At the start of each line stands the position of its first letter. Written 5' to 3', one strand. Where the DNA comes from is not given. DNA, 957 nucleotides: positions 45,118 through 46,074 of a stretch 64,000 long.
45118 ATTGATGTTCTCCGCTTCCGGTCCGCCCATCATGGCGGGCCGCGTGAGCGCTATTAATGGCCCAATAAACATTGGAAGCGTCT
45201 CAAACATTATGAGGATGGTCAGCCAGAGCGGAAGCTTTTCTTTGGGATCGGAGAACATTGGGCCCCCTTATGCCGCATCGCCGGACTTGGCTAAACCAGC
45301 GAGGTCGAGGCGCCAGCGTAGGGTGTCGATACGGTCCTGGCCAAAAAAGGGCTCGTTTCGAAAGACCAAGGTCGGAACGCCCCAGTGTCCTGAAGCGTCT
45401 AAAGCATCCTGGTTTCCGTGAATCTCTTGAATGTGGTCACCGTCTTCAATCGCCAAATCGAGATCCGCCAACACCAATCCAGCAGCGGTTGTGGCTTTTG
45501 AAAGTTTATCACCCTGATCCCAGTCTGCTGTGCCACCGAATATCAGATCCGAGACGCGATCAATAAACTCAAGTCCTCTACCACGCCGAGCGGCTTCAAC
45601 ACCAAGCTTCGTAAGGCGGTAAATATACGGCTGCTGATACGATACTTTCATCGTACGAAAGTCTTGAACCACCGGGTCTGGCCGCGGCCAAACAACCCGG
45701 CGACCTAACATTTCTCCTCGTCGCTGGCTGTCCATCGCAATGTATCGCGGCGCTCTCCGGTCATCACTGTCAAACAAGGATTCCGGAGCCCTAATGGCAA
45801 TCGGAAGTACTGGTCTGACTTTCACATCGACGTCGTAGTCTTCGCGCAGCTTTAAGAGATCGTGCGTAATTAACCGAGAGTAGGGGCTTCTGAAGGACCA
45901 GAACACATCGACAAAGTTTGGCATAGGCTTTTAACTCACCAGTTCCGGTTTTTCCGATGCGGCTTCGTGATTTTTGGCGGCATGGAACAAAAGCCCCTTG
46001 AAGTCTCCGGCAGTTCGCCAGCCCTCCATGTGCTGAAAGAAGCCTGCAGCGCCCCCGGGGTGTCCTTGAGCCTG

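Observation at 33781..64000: Candidate undescribed catabolic system for a sulfated and possibly halogenated lipid-like compound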

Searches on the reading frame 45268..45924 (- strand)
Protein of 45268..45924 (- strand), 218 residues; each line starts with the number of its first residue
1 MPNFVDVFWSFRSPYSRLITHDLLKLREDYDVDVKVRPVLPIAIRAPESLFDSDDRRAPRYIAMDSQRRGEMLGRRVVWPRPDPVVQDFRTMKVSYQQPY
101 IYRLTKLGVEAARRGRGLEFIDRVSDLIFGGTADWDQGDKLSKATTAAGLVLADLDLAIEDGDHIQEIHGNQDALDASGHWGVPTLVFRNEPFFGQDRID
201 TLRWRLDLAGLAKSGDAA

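Call 5: search_protein_families(library=pfam, proteins=[window:45268-45924:-], max_evalue=0.01)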
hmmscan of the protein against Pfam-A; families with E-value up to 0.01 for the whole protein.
window:45268-45924:- (218 aa): 1 family
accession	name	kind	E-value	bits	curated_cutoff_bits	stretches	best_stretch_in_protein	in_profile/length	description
PF01323.26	DSBA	-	8e-14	52.3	25.6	1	5-206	2-190/191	DSBA-like thioredoxin domain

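Call 12: search_protein_families(library=ncbifam, proteins=[window:45268-45924:-], max_evalue=0.001)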
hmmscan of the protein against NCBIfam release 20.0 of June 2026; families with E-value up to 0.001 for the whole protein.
window:45268-45924:- (218 aa): 0 families

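Call 37: search_solved_structures(query=window:45268-45924:-, max_evalue=0.001)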
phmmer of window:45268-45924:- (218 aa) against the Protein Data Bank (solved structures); distinct sequences matched with E-value up to 0.001: 0.

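Call 68: find_homologous_proteins(query=window:45268-45924:-, max_evalue=1e-10)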
Query window:45268-45924:- (218 aa): 7999 proteins with E <= 1e-10 among 8000 candidates; the best 120 are listed.
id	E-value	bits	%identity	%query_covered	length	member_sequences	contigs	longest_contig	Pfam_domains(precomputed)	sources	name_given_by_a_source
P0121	1.6e-133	461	93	100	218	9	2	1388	PF01323.27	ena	-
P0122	9.9e-133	458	94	100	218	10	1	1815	PF01323.27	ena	-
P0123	9.5e-116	403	80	100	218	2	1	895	PF01323.27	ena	-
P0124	4.0e-107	375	76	98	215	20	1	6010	PF01323.27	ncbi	ncbi:MAG: DsbA family protein [Pseudomonadota bacterium]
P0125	2.0e-105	369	75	98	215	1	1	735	PF01323.27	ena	-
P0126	7.1e-105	367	74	98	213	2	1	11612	PF01323.27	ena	-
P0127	9.5e-105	367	76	98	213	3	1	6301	PF01323.27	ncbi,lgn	ncbi:MAG: DsbA family protein [Pseudomonadota bacterium]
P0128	6.0e-104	364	73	98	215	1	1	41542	PF01323.27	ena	-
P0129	2.0e-101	356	72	98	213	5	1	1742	PF01323.27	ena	-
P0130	7.5e-101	354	72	98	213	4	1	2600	PF01323.27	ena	-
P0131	2.7e-100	352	72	98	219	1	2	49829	PF01323.27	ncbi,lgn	ncbi:MAG: DsbA family protein [Pseudomonadota bacterium]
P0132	3.9e-99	349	73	98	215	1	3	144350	PF01323.27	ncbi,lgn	-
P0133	9.3e-99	347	75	96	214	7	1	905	PF01323.27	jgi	jgi:2-hydroxychromene-2-carboxylate isomerase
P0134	1.1e-98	347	73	98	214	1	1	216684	PF01323.27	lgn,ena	-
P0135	1.7e-98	346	73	98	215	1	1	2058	PF01323.27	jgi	jgi:2-hydroxychromene-2-carboxylate isomerase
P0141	1.7e-97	343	72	98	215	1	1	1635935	PF01323.27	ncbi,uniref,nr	ncbi:2-hydroxychromene-2-carboxylate isomerase [Sphingomonas sp. BE123]|uniref:2-hydroxychromene-2-c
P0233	2.3e-93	330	70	98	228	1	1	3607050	PF01323.27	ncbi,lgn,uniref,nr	ncbi:DsbA family protein [Erythrobacter sp. BLCC-B19]|uniref:DsbA family protein n=1 Tax=Erythrobact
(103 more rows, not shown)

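Call 69: find_encoding_contigs(protein=P0141, flank=10000, max_places=1)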
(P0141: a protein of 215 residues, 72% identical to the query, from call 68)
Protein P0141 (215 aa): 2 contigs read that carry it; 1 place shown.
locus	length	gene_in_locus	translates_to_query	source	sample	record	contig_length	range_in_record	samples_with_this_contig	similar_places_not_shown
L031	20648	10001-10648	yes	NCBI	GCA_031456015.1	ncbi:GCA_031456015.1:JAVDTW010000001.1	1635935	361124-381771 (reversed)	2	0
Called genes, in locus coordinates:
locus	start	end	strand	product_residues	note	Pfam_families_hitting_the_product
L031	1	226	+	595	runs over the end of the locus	PF00884:Sulfatase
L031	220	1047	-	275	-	-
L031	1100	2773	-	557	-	PF00884:Sulfatase, PF01663:Phosphodiest (faint), PF16347:SGSH_C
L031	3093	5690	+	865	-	PF07715:Plug, PF00593:TonB_dep_Rec_b-barrel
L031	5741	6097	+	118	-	-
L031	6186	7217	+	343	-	PF00561:Abhydrolase_1, PF12697:Abhydrolase_6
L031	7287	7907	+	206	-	PF00440:TetR_N (weak)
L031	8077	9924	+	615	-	PF00743:FMO-like, PF07992:Pyr_redox_2, PF01266:DAO (faint), PF13450:NAD_binding_8, PF13738:Pyr_redox_3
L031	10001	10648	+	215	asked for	PF01323:DSBA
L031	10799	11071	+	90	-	PF13499:EF-hand_7 (faint), PF00036:EF-hand_1 (faint), PF13202:EF-hand_5 (faint), PF13405:EF-hand_6 (faint)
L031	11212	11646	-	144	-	PF13499:EF-hand_7 (faint), PF00404:Dockerin_1 (faint), PF13833:EF-hand_8 (faint), PF00036:EF-hand_1 (faint), PF10591:SPARC_Ca_bdg (faint), PF13202:EF-hand_5 (faint), PF13405:EF-hand_6 (faint)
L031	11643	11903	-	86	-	-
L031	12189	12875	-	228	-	PF01965:DJ-1_PfpI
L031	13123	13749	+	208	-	PF00440:TetR_N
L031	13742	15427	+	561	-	-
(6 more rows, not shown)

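Call 70: find_encoding_contigs(protein=P0233, flank=10000, max_places=1)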
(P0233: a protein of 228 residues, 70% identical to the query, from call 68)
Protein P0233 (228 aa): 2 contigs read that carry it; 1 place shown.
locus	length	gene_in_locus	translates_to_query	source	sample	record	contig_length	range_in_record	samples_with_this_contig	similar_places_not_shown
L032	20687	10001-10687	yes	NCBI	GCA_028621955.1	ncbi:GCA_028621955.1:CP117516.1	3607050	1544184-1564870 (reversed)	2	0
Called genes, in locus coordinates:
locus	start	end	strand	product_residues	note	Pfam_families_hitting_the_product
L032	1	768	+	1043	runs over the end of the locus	PF07715:Plug, PF00593:TonB_dep_Rec_b-barrel, PF14905:OMP_b-brl_3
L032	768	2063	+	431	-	-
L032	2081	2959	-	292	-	PF00135:COesterase, PF01738:DLH (faint), PF20434:BD-FAE, PF07859:Abhydrolase_3, PF00326:Peptidase_S9, PF07859:Abhydrolase_3 (weak)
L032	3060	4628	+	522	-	PF00884:Sulfatase, PF01663:Phosphodiest, PF16347:SGSH_C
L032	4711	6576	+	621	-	PF00005:ABC_tran, PF02367:TsaE (faint), PF13481:AAA_25 (faint), PF13555:AAA_29 (faint), PF12848:ABC_tran_Xtn, PF02463:SMC_N (weak), PF00005:ABC_tran, PF13304:AAA_21 (weak), +2 more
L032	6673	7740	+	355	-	PF23023:Anti-Pycsar_Apyc1, PF00753:Lactamase_B, PF12706:Lactamase_B_2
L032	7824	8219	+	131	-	-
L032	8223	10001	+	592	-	PF00884:Sulfatase, PF16347:SGSH_C (weak)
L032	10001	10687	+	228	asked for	PF01323:DSBA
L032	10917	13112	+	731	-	PF07715:Plug, PF00593:TonB_dep_Rec_b-barrel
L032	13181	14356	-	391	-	PF03435:Sacchrp_dh_NADP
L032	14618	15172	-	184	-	PF22769:DCD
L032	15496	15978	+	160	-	PF10604:Polyketide_cyc2 (weak), PF08327:AHSA1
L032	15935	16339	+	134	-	PF01022:HTH_5, PF12840:HTH_20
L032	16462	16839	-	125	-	-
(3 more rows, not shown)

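Call 80: predict_structure(alignment_id=A1)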
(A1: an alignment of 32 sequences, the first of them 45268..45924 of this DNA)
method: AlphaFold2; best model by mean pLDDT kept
length: 218 residues; sequences in the alignment: 32
mean_pLDDT: 90.1   pTM: 0.89
mean pLDDT of the five models: 90.1, 87.4, 85.9, 84.6, 81.7
residues with pLDDT >= 90: 139; 70-90: 73; 50-70: 4; < 50: 2
segments of 3 or more residues with pLDDT < 50: none
pLDDT, mean of each block of 10 residues (from residue 1): 90 82 94 96 83 79 83 83 87 87 98 98 93 94 98 97 95 94 92 89 96 69
secondary structure, 60 per line:
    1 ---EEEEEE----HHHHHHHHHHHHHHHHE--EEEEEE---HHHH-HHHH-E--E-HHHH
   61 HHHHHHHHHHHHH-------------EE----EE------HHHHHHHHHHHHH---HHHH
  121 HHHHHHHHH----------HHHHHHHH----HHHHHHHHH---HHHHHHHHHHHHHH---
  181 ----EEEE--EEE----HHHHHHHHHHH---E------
elements in order: E4-9 H14-29 E33-38 H42-45 H47-50 H57-73 H101-113 H117-129 H140-147 H152-160 H164-177 E185-188 E191-193 H198-208

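Call 84: fold_search(model_id=the predicted structure, library=pdb)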
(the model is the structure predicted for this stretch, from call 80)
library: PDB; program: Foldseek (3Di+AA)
matches with E <= 10: 637; with E <= 0.001: 58
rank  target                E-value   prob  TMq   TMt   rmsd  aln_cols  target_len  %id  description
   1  3fz5_B                6.6e-08  1.00  0.63  0.73   5.0       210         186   18  Crystal structure of possible 2-hydroxychromene-2-carboxylate isomerase from Rhodobacter sphaeroides (released 2009-02-03)
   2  1r4w_A                7.8e-08  1.00  0.67  0.66   5.6       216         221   17  Crystal structure of Mitochondrial class kappa glutathione transferase (released 2004-02-03)
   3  2imd                  9.3e-08  1.00  0.67  0.72   4.2       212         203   17  Structure of SeMet 2-hydroxychromene-2-carboxylate isomerase (HCCA isomerase) (released 2007-06-12)
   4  3fz5_A                2.5e-07  1.00  0.62  0.70   5.6       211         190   19  Crystal structure of possible 2-hydroxychromene-2-carboxylate isomerase from Rhodobacter sphaeroides (released 2009-02-03)
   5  1yzx_A                2.7e-07  1.00  0.66  0.66   5.6       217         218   16  Crystal structure of human kappa class glutathione transferase (released 2005-11-15)
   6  3fz5_C                3.6e-07  1.00  0.62  0.69   5.6       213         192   19  Crystal structure of possible 2-hydroxychromene-2-carboxylate isomerase from Rhodobacter sphaeroides (released 2009-02-03)
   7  3rpn_A                1.0e-06  1.00  0.69  0.69   4.1       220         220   19  Crystal structure of human kappa class glutathione transferase in complex with S-hexylglutathione (released 2011-07-13)
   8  2in3                  4.1e-06  1.00  0.62  0.66   5.8       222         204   14  Crystal structure of a putative protein disulfide isomerase from Nitrosomonas europaea (released 2006-11-21)
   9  3rpp_A                4.6e-06  1.00  0.67  0.68   4.6       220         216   20  Crystal structure of human kappa class glutathione transferase in apo form (released 2011-07-13)
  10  5co3                  4.6e-06  1.00  0.65  0.62   8.1       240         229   18  Crystal structure of a novel disulfide oxidoreductase from Deinococcus radiodurans crystallized in presence of DTT (released 2016-07-20)
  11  5xwh                  4.9e-06  1.00  0.62  0.60   8.3       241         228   17  Structure of FrnE, a novel disulfide oxidoreductase from Deinococcus radiodurans crystallized in the presence of GSH (released 2018-07-04)
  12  3gl5                  5.2e-06  1.00  0.63  0.59   5.4       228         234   14  Crystal structure of probable DsbA oxidoreductase SCO1869 from Streptomyces coelicolor (released 2009-03-31)
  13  7dka_A                5.5e-06  1.00  0.58  0.60   7.7       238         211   17  Crystal structure of DsbA-like protein DR2335 from Deinococcus radiodurans R1, C24S mutant protein (released 2021-11-24)
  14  5cp1                  7.8e-06  1.00  0.64  0.58   5.4       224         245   18  Crystal structure of C239S mutant of a novel disulfide oxidoreductase from Deinococcus radiodurans (released 2016-07-20)
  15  3rpp_B                9.3e-06  1.00  0.63  0.64   5.1       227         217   18  Crystal structure of human kappa class glutathione transferase in apo form (released 2011-07-13)
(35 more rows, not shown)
